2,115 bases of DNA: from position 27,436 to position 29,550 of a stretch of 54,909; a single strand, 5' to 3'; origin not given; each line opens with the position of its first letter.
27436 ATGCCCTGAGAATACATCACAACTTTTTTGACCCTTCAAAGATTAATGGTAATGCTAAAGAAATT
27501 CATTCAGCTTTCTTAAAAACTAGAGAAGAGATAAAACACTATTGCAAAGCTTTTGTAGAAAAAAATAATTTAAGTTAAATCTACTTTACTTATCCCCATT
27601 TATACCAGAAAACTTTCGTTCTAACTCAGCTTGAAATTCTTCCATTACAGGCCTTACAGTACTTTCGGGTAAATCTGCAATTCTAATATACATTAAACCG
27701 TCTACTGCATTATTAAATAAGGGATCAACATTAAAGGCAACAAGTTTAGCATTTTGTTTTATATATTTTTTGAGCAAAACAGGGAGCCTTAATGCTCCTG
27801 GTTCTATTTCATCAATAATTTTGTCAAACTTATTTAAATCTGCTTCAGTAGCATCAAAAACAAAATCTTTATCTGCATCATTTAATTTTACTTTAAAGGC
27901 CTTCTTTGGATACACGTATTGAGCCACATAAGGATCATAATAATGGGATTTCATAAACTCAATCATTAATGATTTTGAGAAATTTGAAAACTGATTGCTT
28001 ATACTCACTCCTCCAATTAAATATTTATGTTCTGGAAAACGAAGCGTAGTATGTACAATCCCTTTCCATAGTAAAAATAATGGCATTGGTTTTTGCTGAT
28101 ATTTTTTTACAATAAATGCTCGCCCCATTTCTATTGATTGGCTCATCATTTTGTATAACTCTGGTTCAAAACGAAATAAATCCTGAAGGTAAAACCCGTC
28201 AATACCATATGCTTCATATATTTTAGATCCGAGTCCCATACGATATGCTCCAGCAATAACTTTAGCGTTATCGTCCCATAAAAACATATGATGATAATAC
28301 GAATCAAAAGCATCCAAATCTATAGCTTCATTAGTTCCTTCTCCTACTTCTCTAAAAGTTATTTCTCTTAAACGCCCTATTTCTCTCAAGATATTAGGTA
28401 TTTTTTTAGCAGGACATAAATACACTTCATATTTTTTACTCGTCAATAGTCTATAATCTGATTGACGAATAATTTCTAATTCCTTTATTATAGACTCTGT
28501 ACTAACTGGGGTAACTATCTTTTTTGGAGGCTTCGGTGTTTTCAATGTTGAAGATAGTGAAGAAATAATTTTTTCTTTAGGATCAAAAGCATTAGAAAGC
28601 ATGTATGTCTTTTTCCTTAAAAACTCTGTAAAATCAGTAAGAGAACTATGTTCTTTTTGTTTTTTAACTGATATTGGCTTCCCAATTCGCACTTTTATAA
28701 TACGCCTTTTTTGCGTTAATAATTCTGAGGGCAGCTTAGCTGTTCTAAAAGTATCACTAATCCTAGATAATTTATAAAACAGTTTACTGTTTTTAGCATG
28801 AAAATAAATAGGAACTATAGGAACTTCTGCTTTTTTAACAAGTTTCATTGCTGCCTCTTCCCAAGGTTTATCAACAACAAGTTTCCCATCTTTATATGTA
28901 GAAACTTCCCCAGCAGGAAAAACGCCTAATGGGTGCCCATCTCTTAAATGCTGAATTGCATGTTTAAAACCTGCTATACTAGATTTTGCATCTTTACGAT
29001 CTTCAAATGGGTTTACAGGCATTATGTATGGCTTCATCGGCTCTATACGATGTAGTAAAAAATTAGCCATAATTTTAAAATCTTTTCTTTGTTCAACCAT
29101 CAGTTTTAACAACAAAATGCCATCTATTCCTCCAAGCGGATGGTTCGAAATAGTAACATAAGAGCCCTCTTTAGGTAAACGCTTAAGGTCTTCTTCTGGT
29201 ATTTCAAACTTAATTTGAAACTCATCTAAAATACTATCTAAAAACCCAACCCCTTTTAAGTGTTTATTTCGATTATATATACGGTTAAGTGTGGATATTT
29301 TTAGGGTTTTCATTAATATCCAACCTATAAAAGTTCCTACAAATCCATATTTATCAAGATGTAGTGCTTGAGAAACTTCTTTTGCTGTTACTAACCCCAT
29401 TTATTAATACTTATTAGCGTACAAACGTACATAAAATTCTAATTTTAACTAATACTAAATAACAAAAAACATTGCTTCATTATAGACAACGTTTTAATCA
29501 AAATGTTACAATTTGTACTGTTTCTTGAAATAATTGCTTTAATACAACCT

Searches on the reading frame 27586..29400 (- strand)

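Call 98: search_protein_families(library=pfam, proteins=[window:27586-29400:-], max_evalue=0.00001)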
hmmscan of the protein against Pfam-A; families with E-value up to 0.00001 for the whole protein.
window:27586-29400:- (604 aa): 3 families
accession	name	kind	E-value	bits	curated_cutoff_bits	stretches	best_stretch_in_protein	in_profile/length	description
PF19576.4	Acyltransf_2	-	1.1e-33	116.8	27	1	26-273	20-264/266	Acyltransferase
PF13444.12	Acetyltransf_5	-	2.1e-23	83.4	22.4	1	344-445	1-102/102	Acetyltransferase (GNAT) domain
PF01553.26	Acyltransferase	-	1e-11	45.2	23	1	71-200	6-131/132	Acyltransferase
